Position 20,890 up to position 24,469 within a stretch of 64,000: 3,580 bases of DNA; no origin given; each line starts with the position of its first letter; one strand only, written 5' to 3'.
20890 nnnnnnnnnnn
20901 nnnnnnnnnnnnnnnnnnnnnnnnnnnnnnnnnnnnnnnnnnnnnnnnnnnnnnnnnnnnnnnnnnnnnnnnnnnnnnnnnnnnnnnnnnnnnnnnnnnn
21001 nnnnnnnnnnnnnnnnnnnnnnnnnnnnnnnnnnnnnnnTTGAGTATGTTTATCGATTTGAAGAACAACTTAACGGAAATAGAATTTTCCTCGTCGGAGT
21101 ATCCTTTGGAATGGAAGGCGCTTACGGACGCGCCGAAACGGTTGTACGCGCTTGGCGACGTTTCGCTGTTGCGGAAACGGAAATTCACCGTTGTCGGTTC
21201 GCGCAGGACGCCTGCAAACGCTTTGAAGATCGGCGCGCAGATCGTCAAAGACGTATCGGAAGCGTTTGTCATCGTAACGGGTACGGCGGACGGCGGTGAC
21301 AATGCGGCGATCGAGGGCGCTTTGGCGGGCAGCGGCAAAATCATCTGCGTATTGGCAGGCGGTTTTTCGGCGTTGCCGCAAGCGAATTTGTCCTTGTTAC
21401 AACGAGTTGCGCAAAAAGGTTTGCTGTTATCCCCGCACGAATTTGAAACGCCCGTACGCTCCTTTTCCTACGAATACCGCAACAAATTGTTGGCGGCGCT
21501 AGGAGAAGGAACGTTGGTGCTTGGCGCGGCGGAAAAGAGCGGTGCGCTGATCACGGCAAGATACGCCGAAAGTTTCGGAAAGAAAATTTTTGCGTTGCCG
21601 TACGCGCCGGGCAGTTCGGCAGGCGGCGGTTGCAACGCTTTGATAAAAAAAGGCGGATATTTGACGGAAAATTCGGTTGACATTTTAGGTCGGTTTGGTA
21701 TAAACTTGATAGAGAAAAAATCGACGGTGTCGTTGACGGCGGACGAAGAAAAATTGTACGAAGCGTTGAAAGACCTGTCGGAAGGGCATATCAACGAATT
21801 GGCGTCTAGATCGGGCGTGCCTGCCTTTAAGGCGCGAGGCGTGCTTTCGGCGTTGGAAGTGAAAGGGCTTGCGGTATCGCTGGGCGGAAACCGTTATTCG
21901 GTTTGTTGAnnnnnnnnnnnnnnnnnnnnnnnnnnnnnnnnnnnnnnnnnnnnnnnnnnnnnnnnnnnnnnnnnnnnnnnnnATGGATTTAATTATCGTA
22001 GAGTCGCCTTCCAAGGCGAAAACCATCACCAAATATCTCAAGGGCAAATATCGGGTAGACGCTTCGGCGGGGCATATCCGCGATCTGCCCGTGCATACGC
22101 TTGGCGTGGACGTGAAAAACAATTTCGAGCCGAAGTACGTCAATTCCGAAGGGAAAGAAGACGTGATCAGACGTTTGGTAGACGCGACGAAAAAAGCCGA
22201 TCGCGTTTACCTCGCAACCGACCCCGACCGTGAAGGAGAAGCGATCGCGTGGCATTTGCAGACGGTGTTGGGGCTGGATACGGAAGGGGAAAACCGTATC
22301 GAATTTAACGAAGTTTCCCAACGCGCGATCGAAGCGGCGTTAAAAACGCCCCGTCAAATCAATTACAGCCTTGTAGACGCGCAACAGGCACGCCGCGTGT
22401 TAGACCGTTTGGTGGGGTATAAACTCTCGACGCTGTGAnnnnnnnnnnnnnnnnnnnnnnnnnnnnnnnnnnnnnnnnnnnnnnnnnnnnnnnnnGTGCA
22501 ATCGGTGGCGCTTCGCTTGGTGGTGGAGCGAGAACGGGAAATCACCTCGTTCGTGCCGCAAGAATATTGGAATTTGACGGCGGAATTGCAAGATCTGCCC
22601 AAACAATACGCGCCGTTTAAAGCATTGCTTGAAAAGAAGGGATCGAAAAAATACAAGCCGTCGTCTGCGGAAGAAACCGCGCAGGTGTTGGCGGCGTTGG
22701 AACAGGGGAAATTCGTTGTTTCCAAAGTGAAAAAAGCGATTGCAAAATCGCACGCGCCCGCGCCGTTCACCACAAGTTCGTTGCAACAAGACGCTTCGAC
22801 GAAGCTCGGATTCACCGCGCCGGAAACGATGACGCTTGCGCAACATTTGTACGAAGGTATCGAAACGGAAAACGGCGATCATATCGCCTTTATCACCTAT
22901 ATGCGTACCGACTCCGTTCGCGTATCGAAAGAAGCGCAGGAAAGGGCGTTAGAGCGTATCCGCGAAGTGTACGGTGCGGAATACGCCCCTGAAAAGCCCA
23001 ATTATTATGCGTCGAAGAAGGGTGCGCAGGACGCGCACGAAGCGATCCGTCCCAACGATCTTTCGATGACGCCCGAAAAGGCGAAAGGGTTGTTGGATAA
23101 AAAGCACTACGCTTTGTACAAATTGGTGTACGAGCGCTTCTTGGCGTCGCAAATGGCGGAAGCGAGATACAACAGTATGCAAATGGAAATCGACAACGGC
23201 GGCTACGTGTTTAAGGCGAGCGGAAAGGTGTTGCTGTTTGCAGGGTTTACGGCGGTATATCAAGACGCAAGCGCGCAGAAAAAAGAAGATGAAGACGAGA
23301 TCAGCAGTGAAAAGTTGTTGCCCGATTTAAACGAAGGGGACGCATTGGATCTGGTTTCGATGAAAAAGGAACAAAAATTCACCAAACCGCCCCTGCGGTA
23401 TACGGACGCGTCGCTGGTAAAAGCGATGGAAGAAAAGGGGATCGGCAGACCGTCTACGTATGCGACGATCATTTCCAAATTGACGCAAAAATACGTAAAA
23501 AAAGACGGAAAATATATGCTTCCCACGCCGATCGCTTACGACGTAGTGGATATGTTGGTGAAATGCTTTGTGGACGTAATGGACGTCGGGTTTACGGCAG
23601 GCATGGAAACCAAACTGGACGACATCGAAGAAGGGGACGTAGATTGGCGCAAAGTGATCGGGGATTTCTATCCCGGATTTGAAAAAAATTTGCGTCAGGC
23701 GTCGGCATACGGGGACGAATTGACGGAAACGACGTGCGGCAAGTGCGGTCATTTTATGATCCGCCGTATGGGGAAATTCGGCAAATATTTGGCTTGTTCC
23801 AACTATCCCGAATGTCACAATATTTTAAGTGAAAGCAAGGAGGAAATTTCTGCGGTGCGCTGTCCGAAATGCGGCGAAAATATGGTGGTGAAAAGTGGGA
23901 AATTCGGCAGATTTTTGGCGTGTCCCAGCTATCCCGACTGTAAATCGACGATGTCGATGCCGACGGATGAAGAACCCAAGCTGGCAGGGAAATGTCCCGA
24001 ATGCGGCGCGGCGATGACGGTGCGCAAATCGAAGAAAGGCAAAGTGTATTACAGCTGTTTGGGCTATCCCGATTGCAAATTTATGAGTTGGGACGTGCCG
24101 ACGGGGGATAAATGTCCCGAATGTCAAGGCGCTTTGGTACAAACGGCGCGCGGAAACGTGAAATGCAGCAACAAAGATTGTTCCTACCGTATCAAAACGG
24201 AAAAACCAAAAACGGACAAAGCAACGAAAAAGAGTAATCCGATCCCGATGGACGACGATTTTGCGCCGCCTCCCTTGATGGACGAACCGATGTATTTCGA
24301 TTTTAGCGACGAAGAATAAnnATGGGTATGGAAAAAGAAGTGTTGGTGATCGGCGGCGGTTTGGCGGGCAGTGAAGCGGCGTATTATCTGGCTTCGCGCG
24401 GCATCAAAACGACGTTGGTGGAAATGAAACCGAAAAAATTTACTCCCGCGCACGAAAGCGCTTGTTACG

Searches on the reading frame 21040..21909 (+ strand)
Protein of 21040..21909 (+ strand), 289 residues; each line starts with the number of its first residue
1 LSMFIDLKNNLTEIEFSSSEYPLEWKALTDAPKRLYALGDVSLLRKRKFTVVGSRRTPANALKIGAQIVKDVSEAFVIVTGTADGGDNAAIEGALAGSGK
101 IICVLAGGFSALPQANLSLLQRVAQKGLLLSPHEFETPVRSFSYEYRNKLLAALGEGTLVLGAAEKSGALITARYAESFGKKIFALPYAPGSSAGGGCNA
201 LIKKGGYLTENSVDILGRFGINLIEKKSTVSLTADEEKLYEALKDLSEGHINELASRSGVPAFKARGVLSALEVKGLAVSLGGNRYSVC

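Call 35: search_protein_families(library=pfam, proteins=[window:21040-21909:+], max_evalue=0.00001)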
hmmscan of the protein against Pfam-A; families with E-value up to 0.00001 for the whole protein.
window:21040-21909:+ (289 aa): 2 families
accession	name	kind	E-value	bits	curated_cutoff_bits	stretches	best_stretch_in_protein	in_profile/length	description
PF02481.21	DNA_processg_A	-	5.2e-47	160.2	29.6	1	9-207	5-208/212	DNA recombination-mediator protein A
PF17782.7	DprA_WH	-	5.7e-06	26.7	22.9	0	227-284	5-61/61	DprA winged helix domain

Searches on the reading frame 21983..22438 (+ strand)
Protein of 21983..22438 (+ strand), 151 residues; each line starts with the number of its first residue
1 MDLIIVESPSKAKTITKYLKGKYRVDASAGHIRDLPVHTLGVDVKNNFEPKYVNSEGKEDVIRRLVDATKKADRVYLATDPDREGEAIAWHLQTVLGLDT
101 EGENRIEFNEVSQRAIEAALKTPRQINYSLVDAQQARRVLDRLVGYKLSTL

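Call 35: search_protein_families(library=pfam, proteins=[window:21983-22438:+], max_evalue=0.00001)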
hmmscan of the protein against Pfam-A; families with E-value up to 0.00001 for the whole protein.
window:21983-22438:+ (151 aa): 1 family
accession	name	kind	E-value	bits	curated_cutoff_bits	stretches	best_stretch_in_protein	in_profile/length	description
PF01751.28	Toprim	-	1.5e-21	76.8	23.1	1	3-110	2-95/96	Toprim domain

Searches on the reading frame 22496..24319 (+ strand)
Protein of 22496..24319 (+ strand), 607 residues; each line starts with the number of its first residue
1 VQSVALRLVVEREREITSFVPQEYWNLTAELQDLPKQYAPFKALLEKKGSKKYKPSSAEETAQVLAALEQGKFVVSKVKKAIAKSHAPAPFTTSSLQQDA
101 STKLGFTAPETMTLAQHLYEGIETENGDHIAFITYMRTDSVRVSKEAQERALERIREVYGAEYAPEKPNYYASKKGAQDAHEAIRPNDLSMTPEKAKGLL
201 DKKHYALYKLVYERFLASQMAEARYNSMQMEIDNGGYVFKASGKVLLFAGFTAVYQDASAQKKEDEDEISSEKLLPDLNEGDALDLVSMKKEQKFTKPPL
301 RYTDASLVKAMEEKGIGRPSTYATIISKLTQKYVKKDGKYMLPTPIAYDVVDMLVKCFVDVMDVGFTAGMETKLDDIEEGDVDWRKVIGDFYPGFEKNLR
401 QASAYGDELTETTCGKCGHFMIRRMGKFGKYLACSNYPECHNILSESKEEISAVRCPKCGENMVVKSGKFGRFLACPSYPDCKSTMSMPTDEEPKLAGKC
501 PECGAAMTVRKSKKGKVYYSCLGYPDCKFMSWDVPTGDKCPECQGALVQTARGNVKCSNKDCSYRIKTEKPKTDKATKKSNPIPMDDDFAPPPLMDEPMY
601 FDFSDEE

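Call 38: search_protein_families(library=pfam, proteins=[window:22496-24319:+], max_evalue=0.00001)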
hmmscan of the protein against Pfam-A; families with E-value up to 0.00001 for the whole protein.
window:22496-24319:+ (607 aa): 3 families
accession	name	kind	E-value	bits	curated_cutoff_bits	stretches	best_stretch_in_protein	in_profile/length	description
PF01131.25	Topoisom_bac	-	8e-105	351.6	35.1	1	2-388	44-410/411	DNA topoisomerase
PF01396.24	Zn_ribbon_Top1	-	2.5e-39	133.2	32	3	454-489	2-37/39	Topoisomerase DNA binding C4 zinc finger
PF13408.12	Zn_ribbon_recom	-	6.9e-10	39.6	25.3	0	499-525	7-33/58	Recombinase zinc beta ribbon domain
